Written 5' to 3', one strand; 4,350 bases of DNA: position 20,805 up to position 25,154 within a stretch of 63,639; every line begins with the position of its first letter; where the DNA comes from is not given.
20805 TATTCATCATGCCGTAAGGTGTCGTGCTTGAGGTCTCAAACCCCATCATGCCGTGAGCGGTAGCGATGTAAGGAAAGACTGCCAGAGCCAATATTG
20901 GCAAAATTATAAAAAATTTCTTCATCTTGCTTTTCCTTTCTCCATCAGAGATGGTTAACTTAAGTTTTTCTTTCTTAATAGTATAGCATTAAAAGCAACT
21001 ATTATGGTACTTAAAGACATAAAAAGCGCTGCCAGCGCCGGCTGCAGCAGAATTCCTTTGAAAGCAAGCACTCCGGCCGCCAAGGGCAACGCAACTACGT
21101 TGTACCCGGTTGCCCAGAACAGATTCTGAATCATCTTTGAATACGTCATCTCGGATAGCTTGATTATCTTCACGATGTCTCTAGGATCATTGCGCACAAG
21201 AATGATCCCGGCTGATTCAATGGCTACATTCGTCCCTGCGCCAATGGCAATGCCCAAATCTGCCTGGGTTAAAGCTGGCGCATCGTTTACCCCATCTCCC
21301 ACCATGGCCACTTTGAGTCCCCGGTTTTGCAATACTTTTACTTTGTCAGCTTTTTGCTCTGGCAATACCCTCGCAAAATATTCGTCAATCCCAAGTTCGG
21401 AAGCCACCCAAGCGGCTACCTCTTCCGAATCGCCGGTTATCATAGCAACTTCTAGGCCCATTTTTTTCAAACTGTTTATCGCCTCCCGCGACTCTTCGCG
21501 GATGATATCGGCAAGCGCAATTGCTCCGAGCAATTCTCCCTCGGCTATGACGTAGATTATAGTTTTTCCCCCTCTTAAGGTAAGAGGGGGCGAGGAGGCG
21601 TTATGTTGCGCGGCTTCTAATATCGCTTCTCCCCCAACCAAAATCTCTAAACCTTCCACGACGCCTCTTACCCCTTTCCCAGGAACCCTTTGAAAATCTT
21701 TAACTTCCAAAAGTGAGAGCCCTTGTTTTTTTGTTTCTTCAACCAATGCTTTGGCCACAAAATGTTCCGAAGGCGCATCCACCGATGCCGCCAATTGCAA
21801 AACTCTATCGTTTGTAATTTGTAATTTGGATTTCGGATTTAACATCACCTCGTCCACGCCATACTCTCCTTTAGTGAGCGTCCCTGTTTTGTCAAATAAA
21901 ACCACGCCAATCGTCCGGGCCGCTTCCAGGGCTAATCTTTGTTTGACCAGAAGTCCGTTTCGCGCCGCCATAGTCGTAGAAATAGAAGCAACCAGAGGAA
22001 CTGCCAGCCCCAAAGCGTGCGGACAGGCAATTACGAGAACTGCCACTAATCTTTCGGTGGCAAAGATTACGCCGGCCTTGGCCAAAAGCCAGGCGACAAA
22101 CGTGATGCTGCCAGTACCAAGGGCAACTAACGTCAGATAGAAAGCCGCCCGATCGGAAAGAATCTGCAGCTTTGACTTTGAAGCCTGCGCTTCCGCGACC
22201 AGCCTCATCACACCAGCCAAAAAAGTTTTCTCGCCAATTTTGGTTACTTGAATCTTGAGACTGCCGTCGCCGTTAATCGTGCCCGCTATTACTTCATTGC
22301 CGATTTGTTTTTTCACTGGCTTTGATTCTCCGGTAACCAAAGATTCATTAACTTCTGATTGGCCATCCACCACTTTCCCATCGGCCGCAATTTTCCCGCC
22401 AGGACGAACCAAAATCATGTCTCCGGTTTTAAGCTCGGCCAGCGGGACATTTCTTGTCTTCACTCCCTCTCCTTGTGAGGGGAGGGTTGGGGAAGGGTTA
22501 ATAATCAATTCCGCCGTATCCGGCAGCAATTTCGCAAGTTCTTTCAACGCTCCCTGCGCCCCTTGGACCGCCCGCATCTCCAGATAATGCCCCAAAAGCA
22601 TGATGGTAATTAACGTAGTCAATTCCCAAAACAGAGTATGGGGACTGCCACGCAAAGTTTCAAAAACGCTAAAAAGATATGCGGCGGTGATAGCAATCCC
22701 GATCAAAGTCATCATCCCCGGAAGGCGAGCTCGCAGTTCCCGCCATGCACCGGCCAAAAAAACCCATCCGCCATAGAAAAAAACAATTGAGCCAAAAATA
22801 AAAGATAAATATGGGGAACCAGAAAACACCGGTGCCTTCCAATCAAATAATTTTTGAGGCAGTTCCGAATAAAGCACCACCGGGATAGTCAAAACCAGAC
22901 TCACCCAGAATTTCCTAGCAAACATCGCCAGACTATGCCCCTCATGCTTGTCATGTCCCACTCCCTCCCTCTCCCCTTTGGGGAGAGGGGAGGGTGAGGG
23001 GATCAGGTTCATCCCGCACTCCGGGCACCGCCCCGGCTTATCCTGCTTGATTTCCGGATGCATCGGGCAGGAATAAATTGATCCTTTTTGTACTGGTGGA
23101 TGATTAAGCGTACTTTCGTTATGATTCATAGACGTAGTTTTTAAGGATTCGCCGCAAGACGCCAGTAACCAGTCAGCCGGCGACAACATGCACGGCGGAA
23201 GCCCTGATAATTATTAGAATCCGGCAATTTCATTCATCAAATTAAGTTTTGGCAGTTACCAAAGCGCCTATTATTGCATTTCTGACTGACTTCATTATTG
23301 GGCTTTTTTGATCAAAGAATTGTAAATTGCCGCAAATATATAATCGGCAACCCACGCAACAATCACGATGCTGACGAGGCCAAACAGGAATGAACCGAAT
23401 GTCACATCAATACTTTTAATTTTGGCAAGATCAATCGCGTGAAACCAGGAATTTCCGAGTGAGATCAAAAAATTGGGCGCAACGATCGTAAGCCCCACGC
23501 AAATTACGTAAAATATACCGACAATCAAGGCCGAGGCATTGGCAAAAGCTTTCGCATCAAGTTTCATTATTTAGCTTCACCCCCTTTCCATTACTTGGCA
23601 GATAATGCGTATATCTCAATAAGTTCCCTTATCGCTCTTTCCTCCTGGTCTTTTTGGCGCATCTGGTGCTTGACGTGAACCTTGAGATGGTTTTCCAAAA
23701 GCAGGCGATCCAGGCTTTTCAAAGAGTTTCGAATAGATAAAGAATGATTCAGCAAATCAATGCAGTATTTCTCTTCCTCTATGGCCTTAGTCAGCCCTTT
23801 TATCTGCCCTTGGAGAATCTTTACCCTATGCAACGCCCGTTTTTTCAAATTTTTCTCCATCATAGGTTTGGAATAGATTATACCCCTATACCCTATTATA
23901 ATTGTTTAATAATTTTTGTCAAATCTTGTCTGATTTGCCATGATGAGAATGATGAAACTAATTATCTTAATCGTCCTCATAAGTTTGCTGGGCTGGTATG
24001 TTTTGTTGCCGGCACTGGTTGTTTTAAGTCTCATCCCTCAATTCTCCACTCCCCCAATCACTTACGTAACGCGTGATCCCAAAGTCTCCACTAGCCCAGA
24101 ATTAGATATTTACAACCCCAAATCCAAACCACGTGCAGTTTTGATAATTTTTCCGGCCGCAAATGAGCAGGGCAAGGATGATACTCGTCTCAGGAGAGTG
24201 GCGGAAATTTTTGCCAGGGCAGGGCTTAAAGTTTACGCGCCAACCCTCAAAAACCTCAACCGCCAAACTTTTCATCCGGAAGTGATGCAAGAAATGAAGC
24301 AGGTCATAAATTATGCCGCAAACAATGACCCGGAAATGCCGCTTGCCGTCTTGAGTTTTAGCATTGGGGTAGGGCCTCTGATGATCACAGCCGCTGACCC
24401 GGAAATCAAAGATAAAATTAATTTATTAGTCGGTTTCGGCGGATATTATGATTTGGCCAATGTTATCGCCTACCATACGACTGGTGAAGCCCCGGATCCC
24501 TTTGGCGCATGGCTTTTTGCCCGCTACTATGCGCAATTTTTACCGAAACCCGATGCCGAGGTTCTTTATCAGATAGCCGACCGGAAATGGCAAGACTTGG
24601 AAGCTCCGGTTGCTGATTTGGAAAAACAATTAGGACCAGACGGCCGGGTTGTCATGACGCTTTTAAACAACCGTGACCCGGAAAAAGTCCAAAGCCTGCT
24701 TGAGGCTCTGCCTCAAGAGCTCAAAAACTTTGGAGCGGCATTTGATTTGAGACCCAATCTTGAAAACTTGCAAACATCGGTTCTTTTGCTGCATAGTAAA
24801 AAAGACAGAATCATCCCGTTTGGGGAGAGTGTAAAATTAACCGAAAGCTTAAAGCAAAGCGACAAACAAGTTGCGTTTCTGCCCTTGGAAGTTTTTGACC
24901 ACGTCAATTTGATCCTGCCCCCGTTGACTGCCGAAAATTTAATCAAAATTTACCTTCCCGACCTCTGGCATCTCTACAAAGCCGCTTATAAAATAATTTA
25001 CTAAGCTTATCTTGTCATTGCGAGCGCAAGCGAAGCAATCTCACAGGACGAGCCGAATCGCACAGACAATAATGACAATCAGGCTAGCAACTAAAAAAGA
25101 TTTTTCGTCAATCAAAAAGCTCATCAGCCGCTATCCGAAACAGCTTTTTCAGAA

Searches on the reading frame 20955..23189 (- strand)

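Call 6: search_protein_families(library=pfam, proteins=[window:20955-23189:-], max_evalue=0.001)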
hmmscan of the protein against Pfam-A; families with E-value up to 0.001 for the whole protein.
window:20955-23189:- (744 aa): 5 families
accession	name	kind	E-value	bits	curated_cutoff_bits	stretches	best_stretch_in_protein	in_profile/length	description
PF00122.25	E1-E2_ATPase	-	1.1e-49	168.9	28.1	1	244-411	14-181/181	E1-E2 ATPase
PF00702.32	Hydrolase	-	4.5e-33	115.7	26.4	1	429-644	3-191/191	haloacid dehalogenase-like hydrolase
PF19335.5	HMBD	-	1.3e-12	47.8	23.6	1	39-64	2-27/28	Heavy metal binding domain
PF08282.18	Hydrolase_3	-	2.7e-05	24.5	20.9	0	626-669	205-248/255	haloacid dehalogenase-like hydrolase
PF12710.13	HAD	-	0.00017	22.5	27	1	556-640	79-188/189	haloacid dehalogenase-like hydrolase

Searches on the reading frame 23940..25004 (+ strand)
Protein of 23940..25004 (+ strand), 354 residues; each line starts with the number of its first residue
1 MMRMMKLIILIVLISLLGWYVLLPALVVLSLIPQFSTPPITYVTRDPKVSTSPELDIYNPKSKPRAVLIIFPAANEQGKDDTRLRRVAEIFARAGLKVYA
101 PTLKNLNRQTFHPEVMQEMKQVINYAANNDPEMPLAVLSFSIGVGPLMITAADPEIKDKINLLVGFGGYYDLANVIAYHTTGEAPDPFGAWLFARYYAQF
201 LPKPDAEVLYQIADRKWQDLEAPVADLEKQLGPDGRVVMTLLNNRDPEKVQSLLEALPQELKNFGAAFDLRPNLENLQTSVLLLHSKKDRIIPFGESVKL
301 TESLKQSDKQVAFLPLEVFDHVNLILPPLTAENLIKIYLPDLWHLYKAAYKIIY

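Call 6: search_protein_families(library=pfam, proteins=[window:23940-25004:+], max_evalue=0.001)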
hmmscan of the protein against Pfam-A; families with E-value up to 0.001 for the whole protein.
window:23940-25004:+ (354 aa): 1 family
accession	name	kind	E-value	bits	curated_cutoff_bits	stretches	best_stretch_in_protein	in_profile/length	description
PF12146.15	Hydrolase_4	-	1.1e-07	31.8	27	1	114-314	57-227/239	Serine aminopeptidase, S33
